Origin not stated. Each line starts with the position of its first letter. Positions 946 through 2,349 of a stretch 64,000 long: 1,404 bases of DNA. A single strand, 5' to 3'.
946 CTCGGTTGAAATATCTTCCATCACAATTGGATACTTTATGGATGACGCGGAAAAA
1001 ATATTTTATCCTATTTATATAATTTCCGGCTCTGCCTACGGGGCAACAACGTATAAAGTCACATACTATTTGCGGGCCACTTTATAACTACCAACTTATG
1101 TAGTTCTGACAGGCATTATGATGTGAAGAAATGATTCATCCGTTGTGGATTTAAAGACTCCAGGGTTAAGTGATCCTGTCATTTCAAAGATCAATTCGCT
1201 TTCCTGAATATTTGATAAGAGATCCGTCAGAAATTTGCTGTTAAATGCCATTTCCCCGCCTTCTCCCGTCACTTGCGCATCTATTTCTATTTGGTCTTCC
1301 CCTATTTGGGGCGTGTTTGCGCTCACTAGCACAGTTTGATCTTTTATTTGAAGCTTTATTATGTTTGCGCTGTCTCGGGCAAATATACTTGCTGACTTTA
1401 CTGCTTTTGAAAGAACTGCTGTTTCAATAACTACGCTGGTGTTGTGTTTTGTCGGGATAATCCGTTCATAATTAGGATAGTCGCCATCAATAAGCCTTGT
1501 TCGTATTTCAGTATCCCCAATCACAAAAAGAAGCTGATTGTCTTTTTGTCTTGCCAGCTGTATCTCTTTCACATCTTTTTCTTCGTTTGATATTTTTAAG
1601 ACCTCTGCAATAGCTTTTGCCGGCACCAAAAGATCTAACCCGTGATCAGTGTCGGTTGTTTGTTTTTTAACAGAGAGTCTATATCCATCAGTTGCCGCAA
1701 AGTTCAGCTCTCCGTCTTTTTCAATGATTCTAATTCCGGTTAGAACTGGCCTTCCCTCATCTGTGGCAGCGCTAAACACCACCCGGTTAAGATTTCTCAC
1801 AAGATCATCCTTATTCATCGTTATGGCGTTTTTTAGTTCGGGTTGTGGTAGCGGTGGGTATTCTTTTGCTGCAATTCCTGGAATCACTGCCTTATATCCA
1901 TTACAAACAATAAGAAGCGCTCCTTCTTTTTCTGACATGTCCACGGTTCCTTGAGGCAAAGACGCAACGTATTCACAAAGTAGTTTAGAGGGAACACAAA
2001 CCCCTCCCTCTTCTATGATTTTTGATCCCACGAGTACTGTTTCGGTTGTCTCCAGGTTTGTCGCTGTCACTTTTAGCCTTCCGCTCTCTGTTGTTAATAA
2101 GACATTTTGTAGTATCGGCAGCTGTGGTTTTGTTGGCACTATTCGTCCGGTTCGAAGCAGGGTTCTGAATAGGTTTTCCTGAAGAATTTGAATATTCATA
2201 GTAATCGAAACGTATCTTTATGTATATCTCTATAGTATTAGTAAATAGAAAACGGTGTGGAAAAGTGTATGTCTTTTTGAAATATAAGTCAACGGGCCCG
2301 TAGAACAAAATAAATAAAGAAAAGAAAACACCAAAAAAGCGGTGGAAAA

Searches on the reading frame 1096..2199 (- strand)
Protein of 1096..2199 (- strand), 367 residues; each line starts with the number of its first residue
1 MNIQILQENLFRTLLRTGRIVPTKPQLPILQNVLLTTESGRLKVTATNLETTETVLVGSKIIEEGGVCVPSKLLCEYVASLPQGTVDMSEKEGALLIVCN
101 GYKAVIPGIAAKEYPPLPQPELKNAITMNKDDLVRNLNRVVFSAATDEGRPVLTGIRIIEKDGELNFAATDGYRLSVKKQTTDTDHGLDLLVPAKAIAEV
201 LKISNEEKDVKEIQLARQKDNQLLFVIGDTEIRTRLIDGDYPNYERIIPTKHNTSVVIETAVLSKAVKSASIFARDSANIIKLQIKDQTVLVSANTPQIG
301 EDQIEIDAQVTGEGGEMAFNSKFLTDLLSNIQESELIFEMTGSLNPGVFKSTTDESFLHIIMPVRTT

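Call 57: search_protein_families(library=pfam, proteins=[window:1096-2199:-], max_evalue=0.001)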
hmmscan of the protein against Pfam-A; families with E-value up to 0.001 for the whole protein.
window:1096-2199:- (367 aa): 3 families
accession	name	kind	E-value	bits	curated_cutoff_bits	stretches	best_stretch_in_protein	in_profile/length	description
PF00712.24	DNA_pol3_beta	-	4.1e-26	91.9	24.4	2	1-118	1-120/120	DNA polymerase III beta subunit, N-terminal domain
PF02767.21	DNA_pol3_beta_2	-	1.2e-25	90.4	27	1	128-243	2-116/116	DNA polymerase III beta subunit, central domain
PF02768.20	DNA_pol3_beta_3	-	2.3e-25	89.2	27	1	246-365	2-121/121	DNA polymerase III beta subunit, C-terminal domain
